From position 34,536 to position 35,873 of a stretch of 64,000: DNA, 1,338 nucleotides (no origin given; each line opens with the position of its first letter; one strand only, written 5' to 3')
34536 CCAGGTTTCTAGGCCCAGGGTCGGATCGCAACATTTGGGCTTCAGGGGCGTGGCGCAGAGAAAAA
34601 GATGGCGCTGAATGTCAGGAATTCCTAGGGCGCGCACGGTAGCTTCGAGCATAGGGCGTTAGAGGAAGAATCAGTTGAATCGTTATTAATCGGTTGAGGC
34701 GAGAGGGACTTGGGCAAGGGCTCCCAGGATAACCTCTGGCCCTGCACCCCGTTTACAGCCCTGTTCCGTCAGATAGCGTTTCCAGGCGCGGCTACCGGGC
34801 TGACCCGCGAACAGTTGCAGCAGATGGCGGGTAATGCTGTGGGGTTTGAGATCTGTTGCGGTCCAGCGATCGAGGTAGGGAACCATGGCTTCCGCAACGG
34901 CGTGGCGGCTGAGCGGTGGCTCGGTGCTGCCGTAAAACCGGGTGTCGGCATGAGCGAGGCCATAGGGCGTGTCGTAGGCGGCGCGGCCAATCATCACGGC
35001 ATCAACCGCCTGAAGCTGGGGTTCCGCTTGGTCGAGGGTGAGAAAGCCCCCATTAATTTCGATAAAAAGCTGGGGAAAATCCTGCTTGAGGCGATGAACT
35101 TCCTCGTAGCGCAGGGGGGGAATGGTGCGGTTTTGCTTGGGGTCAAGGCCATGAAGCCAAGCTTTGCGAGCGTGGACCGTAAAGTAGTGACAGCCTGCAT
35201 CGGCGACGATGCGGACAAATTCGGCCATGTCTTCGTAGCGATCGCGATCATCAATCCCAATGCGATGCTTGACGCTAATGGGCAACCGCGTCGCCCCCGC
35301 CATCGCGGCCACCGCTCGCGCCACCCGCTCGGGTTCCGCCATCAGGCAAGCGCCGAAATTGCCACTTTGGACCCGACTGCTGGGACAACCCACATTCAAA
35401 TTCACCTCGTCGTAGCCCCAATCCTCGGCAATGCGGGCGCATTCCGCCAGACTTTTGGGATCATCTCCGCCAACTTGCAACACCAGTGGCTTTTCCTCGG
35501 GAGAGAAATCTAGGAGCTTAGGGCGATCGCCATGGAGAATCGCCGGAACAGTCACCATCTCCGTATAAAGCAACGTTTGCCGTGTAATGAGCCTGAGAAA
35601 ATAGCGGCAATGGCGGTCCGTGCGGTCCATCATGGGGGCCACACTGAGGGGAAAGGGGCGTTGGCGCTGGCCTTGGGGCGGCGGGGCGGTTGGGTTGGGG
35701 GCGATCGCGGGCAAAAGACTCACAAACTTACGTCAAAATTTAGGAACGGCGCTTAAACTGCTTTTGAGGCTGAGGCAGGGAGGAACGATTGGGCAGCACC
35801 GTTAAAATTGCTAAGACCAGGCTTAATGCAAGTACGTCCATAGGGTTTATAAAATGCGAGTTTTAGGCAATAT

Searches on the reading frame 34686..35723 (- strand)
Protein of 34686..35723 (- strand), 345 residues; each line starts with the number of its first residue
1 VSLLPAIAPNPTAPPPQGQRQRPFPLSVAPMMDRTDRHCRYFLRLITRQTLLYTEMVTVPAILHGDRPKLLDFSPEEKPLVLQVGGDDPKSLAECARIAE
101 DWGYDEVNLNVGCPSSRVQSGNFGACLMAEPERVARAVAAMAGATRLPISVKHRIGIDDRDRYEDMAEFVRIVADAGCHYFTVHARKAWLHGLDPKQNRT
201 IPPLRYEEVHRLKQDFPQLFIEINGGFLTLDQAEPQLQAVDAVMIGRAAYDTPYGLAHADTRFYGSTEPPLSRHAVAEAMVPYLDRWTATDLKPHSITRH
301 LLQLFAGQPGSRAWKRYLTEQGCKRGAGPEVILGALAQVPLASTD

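Call 26: search_protein_families(library=pfam, proteins=[window:34686-35723:-], max_evalue=0.001)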
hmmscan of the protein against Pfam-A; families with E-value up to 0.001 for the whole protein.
window:34686-35723:- (345 aa): 1 family
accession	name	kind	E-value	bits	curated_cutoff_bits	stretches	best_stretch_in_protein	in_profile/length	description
PF01207.24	Dus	-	1e-80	271.7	20.4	1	28-321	2-292/311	Dihydrouridine synthase (Dus)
